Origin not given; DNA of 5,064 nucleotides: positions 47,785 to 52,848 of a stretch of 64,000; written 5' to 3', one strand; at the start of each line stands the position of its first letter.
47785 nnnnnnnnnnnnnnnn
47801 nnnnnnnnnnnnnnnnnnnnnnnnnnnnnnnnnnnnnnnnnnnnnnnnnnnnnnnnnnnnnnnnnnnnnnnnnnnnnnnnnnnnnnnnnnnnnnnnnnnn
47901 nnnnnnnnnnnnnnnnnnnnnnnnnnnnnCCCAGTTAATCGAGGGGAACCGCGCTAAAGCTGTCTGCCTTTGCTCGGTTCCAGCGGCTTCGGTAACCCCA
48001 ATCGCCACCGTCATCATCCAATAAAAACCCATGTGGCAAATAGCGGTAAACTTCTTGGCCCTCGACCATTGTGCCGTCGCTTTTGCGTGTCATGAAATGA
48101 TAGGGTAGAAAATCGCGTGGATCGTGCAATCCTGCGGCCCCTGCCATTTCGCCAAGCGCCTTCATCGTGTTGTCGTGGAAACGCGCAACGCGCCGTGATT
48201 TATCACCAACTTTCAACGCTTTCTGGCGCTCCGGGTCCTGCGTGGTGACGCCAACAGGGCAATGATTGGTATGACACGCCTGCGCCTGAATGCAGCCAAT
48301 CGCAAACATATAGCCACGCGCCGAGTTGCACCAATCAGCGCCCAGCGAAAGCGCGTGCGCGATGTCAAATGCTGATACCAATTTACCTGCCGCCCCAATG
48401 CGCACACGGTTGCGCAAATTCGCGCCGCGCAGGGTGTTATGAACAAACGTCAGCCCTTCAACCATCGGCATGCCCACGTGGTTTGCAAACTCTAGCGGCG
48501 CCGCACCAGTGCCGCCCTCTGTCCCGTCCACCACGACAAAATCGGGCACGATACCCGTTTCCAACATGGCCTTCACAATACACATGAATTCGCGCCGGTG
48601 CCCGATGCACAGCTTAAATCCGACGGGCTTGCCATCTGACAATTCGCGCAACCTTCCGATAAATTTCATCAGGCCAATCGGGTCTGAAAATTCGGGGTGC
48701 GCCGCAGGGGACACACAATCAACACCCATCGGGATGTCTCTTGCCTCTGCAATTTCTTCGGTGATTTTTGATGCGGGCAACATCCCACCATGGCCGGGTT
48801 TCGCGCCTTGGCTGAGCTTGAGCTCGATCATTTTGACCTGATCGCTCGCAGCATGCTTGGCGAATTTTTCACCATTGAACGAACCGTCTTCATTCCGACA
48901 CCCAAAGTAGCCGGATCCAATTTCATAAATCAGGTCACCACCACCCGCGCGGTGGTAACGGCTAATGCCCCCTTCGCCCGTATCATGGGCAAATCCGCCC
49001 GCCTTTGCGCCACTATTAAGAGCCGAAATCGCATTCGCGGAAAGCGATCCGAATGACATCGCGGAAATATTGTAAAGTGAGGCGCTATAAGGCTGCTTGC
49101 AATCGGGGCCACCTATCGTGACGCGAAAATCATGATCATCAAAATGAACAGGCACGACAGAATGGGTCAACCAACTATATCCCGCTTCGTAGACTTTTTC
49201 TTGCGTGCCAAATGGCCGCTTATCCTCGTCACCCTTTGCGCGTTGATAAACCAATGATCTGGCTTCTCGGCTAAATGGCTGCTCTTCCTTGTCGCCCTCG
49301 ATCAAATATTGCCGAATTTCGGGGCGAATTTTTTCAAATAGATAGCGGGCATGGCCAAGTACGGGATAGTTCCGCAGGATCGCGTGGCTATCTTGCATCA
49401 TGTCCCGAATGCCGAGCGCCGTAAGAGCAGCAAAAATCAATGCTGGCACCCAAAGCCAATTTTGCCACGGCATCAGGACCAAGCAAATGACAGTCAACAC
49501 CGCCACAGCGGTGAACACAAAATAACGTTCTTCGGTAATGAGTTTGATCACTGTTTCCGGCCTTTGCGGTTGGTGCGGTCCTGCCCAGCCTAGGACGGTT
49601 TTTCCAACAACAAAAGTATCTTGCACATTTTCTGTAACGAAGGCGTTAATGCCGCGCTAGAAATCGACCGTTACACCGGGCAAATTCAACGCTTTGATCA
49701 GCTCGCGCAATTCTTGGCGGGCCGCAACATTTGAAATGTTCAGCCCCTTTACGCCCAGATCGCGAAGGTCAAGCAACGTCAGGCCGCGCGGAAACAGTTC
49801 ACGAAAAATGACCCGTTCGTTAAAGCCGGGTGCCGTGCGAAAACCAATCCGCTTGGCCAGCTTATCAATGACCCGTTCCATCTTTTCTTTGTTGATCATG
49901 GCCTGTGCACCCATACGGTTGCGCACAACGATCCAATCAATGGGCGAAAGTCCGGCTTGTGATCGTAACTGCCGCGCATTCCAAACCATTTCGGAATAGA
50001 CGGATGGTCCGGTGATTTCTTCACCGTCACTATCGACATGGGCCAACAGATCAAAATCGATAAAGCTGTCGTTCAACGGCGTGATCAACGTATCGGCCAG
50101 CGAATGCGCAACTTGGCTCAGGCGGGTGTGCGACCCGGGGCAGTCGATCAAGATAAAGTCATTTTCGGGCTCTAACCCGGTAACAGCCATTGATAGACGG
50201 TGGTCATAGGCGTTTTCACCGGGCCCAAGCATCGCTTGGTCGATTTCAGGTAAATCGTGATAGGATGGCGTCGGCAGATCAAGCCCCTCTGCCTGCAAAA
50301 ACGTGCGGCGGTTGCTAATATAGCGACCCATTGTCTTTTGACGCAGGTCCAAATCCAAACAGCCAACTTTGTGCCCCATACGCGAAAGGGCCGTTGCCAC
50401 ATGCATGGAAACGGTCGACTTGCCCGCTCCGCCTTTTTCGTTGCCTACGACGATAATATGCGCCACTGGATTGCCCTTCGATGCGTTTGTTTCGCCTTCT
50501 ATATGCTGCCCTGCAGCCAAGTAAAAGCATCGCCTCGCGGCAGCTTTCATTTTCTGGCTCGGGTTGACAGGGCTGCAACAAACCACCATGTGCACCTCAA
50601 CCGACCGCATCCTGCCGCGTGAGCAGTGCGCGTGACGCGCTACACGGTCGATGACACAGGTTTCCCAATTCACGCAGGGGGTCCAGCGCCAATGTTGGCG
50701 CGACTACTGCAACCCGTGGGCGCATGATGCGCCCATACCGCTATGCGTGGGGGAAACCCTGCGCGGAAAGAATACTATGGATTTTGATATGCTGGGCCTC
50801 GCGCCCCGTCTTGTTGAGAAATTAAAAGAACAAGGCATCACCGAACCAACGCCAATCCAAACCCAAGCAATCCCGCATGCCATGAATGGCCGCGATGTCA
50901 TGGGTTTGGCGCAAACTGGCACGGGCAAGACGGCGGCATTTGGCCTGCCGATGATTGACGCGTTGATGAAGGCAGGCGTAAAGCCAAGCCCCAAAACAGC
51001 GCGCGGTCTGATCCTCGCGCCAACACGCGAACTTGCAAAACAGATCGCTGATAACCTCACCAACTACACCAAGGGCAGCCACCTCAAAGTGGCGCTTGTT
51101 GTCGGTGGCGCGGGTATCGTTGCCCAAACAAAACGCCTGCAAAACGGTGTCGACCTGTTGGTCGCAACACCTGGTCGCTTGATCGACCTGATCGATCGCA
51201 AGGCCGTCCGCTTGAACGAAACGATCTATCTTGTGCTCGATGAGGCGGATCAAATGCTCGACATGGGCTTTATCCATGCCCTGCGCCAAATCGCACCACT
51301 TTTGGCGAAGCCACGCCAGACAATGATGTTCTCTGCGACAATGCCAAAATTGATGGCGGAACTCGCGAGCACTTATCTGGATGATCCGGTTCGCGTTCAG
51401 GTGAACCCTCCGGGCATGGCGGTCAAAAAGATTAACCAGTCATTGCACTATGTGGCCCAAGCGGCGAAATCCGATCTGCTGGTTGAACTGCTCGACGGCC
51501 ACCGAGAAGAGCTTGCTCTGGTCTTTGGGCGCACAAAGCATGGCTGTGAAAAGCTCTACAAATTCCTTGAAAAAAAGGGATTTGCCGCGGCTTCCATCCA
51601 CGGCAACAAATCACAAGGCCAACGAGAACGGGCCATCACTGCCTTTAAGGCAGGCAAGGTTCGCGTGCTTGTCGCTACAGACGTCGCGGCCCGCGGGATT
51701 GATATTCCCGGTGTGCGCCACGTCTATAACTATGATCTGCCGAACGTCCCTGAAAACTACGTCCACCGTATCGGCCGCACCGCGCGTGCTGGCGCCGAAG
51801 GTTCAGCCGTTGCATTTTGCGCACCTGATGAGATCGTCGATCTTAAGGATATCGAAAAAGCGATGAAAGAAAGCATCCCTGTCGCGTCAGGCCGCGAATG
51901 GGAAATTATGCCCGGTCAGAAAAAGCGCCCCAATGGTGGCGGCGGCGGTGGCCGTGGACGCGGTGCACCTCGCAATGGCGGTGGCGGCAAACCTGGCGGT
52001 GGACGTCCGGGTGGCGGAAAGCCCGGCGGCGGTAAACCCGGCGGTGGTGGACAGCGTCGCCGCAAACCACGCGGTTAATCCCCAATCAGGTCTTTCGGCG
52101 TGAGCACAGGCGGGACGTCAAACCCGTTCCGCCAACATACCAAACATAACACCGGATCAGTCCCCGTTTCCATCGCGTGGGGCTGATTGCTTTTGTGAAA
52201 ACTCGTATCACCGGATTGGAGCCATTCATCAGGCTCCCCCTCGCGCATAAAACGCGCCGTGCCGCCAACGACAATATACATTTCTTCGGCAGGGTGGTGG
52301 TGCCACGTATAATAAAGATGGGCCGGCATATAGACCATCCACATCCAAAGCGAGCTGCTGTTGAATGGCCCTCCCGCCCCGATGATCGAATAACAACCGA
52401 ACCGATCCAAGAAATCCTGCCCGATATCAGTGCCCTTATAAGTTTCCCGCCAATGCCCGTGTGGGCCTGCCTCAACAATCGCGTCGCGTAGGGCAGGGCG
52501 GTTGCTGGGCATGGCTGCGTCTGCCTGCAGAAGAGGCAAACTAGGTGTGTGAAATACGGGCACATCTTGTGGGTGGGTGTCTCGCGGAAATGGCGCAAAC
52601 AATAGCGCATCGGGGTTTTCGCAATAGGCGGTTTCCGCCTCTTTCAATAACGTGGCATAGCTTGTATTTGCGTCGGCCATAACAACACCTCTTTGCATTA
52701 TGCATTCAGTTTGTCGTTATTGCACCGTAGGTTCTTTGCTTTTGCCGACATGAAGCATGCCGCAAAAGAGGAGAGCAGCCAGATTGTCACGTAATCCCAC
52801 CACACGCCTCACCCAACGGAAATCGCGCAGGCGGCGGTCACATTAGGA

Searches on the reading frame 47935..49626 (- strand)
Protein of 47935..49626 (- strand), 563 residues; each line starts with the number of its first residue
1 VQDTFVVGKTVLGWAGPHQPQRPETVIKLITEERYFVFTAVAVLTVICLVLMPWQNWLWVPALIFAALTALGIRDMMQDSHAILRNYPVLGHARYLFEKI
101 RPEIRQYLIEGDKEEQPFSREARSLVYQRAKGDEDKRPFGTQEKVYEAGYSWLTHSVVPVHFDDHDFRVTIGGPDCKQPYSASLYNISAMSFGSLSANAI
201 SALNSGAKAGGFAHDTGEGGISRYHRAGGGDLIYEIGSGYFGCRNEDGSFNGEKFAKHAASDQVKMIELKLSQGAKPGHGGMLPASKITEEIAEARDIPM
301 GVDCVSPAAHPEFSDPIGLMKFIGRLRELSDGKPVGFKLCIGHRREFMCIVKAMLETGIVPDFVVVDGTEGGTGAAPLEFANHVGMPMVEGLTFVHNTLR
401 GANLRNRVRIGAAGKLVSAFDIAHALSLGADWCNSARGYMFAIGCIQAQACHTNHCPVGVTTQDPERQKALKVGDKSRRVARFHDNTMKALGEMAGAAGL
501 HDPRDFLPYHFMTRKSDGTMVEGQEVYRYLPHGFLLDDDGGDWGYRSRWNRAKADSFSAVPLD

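Call 55: search_protein_families(library=pfam, proteins=[window:47935-49626:-], max_evalue=0.00001)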
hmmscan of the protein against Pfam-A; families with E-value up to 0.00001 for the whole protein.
window:47935-49626:- (563 aa): 1 family
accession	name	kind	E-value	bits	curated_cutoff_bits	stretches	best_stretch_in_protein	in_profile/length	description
PF01645.23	Glu_synthase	-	1.4e-85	288.1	20.4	1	184-500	68-368/369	Conserved region in glutamate synthase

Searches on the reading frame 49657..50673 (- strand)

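Call 55: search_protein_families(library=pfam, proteins=[window:49657-50673:-], max_evalue=0.00001)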
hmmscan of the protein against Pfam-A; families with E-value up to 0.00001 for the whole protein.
window:49657-50673:- (338 aa): 4 families
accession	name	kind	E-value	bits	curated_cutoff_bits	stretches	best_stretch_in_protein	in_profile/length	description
PF09140.17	MipZ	-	1.5e-113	378.9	20.7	1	72-332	1-261/262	ATPase MipZ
PF13614.12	AAA_31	-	2e-14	54.4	27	1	72-112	2-42/177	AAA domain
PF10609.15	ParA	-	6.5e-11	42.6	27.1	1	70-123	2-55/246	NUBPL iron-transfer P-loop NTPase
PF01656.29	CbiA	-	1.3e-08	35.3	25.4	1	74-194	1-54/125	CobQ/CobB/MinD/ParA nucleotide binding domain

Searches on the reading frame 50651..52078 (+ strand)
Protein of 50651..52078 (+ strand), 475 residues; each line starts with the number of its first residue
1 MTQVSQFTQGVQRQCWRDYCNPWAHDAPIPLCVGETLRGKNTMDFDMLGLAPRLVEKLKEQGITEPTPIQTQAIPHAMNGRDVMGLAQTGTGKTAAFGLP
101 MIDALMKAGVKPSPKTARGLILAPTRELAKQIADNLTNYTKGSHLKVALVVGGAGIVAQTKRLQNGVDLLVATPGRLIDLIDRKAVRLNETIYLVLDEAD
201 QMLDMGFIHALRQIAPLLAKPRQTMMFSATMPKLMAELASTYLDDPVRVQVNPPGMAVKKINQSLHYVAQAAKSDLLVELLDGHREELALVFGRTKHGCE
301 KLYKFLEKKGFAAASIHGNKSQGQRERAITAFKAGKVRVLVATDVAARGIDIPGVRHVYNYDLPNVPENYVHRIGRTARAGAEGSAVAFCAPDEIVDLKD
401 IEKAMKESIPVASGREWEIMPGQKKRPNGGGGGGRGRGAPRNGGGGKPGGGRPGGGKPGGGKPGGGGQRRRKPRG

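Call 55: search_protein_families(library=pfam, proteins=[window:50651-52078:+], max_evalue=0.00001)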
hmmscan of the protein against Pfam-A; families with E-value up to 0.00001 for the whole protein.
window:50651-52078:+ (475 aa): 3 families
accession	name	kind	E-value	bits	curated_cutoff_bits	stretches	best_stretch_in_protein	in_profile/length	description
PF00270.35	DEAD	-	2.4e-48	164.5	26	1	67-234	1-163/167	DEAD/DEAH box helicase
PF00271.37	Helicase_C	-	3e-33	114.8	23.5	1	273-381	2-110/110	Helicase conserved C-terminal domain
PF04851.21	ResIII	-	4.7e-08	33.6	22.5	1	70-232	8-163/164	Type III restriction enzyme, res subunit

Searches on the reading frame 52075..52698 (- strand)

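Call 55: search_protein_families(library=pfam, proteins=[window:52075-52698:-], max_evalue=0.00001)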
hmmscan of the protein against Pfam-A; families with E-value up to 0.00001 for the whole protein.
window:52075-52698:- (207 aa): 2 families
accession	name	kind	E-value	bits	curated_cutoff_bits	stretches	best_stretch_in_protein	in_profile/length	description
PF16867.11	DMSP_lyase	-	5.3e-19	69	27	1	41-184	22-161/162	Dimethlysulfonioproprionate lyase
PF07883.17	Cupin_2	-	1.3e-08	34.8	27.2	1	120-187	2-68/70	Cupin domain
